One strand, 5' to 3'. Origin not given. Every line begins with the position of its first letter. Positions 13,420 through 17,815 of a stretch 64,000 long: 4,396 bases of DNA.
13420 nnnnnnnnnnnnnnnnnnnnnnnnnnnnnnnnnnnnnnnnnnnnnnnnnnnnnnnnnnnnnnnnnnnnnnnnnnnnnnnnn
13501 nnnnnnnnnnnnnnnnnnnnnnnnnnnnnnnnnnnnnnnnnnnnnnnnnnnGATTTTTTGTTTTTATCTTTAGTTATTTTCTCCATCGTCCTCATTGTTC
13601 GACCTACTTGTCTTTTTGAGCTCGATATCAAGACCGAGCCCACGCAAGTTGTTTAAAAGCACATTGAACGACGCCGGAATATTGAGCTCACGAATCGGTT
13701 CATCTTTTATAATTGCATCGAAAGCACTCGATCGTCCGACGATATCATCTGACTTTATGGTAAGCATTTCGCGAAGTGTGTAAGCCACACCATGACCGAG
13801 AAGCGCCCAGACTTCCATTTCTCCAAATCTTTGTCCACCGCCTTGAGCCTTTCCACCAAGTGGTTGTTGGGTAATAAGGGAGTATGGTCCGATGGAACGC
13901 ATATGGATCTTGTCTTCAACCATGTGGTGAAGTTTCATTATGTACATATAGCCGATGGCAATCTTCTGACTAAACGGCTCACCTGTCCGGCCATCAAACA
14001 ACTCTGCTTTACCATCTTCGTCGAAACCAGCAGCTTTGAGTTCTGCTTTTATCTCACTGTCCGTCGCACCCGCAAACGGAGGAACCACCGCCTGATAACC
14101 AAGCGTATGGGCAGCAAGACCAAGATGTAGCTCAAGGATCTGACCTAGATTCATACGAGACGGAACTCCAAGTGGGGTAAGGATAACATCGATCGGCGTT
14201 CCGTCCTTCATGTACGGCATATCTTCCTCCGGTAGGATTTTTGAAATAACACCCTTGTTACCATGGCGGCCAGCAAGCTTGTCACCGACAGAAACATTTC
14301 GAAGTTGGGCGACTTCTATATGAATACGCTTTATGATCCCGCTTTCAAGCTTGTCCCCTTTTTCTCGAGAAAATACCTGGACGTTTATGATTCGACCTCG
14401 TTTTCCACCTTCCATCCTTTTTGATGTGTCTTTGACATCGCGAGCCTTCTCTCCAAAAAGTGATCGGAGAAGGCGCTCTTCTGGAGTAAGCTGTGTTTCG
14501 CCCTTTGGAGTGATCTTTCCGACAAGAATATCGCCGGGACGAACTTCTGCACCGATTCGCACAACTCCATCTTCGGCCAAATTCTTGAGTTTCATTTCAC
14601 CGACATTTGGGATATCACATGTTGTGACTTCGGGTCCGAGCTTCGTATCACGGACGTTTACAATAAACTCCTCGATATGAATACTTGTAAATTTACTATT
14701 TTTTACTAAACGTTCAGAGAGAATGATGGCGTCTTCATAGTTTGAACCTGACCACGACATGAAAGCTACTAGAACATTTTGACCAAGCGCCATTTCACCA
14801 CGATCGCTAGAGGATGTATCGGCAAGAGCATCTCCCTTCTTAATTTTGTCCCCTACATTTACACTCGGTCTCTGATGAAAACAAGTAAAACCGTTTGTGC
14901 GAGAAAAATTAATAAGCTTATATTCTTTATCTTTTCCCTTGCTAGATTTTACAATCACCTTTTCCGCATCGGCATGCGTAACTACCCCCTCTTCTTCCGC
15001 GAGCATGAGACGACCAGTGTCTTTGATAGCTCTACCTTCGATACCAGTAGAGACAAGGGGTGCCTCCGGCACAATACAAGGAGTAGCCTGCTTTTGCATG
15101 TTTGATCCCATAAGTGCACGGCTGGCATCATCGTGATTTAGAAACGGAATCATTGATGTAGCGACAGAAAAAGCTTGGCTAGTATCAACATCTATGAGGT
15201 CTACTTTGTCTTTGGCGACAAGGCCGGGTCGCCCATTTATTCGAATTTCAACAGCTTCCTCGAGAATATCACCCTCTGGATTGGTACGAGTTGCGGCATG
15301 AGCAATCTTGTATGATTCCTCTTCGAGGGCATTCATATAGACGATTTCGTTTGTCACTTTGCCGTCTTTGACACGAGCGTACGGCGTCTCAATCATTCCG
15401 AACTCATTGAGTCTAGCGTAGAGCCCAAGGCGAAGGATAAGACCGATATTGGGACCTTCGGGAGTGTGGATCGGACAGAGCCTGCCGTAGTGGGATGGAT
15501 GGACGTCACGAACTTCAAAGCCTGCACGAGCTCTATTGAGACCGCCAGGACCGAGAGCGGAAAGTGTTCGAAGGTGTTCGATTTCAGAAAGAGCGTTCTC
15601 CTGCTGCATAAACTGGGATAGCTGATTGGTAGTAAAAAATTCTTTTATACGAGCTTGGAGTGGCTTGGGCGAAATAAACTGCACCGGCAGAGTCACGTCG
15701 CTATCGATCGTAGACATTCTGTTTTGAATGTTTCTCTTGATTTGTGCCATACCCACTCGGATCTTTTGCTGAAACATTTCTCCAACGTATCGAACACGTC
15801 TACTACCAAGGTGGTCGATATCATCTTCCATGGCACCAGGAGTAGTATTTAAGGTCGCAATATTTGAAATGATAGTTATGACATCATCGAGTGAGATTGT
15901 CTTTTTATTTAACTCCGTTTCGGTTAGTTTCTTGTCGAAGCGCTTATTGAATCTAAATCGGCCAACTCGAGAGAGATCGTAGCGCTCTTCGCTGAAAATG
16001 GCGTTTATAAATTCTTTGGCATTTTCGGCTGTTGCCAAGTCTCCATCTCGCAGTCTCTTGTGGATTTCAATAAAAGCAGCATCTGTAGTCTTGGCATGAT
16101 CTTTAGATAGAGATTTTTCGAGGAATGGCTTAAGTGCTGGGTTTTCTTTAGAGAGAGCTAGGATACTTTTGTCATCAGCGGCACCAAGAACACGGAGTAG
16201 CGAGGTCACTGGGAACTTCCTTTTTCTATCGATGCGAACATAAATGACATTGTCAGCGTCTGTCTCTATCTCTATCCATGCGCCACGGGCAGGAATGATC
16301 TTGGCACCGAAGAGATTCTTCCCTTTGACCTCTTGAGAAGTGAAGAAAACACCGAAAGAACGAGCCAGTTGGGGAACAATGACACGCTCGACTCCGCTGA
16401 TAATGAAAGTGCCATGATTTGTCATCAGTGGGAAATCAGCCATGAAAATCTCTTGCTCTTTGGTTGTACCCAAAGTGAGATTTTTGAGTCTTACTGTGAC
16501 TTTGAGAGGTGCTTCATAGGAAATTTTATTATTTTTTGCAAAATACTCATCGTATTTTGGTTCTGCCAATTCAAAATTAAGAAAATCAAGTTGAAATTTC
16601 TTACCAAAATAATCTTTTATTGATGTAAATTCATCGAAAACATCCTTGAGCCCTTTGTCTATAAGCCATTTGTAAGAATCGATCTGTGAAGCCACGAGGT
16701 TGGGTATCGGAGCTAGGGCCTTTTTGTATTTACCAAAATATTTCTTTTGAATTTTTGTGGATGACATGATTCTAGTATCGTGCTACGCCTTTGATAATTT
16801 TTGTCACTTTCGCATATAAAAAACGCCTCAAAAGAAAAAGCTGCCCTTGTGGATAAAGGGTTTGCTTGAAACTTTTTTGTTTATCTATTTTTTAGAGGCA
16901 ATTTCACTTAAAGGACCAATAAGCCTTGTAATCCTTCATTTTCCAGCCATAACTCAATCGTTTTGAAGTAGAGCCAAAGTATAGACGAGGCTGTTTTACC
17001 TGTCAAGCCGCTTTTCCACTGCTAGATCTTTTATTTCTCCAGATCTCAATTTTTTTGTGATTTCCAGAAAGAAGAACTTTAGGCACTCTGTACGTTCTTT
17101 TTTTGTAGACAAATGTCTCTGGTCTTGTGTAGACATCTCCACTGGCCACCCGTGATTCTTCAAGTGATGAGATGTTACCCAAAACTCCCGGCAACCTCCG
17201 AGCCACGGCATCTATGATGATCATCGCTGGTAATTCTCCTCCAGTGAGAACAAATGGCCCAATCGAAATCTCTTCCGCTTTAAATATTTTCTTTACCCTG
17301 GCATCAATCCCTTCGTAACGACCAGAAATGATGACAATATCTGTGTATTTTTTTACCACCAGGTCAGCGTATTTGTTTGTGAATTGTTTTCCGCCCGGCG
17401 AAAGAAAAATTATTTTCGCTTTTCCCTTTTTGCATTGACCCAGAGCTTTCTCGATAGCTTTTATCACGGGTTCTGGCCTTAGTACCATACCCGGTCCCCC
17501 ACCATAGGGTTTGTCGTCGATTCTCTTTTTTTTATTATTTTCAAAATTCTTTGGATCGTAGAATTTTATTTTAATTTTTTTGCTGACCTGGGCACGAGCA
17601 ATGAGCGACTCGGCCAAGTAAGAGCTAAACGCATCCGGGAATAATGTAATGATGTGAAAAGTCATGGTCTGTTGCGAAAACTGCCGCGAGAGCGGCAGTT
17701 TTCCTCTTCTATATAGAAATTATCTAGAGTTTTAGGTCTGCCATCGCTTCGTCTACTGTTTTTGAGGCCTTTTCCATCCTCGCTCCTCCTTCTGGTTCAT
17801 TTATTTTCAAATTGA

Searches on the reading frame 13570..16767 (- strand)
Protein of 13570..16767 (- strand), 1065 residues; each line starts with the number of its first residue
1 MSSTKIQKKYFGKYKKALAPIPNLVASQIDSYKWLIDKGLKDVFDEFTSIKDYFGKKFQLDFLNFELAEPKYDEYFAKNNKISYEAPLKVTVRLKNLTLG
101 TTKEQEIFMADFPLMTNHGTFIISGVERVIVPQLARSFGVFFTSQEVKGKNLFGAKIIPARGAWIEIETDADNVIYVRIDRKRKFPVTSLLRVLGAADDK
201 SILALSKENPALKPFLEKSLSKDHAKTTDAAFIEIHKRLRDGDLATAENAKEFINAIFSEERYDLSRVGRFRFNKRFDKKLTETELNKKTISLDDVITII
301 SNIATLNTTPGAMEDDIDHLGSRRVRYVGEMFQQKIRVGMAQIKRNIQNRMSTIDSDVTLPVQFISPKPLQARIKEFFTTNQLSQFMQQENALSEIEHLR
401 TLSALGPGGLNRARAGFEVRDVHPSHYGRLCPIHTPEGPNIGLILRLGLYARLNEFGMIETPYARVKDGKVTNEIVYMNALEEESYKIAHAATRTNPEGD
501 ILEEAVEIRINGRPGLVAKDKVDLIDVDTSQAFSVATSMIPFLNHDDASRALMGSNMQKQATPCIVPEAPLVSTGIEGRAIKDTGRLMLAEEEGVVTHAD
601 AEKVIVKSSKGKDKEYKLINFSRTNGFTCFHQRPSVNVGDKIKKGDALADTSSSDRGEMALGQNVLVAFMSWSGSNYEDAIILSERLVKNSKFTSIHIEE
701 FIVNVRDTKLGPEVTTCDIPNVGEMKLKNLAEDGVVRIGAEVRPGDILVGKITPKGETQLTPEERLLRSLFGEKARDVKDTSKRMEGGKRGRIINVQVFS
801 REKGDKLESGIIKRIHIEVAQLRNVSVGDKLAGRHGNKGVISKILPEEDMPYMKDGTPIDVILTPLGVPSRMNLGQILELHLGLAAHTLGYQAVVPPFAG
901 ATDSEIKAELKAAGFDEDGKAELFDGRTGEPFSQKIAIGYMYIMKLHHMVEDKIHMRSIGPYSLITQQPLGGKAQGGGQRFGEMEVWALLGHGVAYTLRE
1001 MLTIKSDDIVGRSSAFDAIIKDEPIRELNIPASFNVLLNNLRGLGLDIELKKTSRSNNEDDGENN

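Call 28: search_protein_families(library=pfam, proteins=[window:13570-16767:-], max_evalue=0.00001)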
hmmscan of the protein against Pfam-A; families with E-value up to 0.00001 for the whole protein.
window:13570-16767:- (1065 aa): 6 families
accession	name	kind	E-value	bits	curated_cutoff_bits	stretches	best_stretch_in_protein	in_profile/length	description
PF00562.33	RNA_pol_Rpb2_6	-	9e-129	430.2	23.4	1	590-975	2-373/373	RNA polymerase Rpb2, domain 6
PF04565.21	RNA_pol_Rpb2_3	-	2.5e-25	88.8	21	1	385-452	1-67/68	RNA polymerase Rpb2, domain 3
PF04560.25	RNA_pol_Rpb2_7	-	1.6e-22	80.1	32.1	1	977-1051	1-85/87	RNA polymerase Rpb2, domain 7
PF04561.19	RNA_pol_Rpb2_2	-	3e-21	76.4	21.7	1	156-326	23-190/190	RNA polymerase Rpb2, domain 2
PF10385.14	RNA_pol_Rpb2_45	-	9.4e-18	64.5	28.2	1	463-527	1-65/66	RNA polymerase beta subunit external 1 domain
PF04563.20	RNA_pol_Rpb2_1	-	3.4e-13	50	28.2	1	23-356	1-186/203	RNA polymerase beta subunit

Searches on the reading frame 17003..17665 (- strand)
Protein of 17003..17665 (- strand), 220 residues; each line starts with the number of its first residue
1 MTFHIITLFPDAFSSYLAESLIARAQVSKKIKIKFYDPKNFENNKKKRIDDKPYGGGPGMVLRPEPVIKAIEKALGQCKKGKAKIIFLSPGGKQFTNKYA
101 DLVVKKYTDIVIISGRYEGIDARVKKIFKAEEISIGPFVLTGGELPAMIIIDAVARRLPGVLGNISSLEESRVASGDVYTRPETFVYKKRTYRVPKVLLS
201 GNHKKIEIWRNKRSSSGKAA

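Call 53: search_protein_families(library=pfam, proteins=[window:17003-17665:-], max_evalue=0.0001)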
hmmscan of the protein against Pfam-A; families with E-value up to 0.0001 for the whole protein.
window:17003-17665:- (220 aa): 1 family
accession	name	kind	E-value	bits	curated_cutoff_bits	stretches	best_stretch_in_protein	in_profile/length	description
PF01746.26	tRNA_m1G_MT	-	8.1e-41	140.3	27.3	1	24-214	3-186/195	tRNA (Guanine-1)-methyltransferase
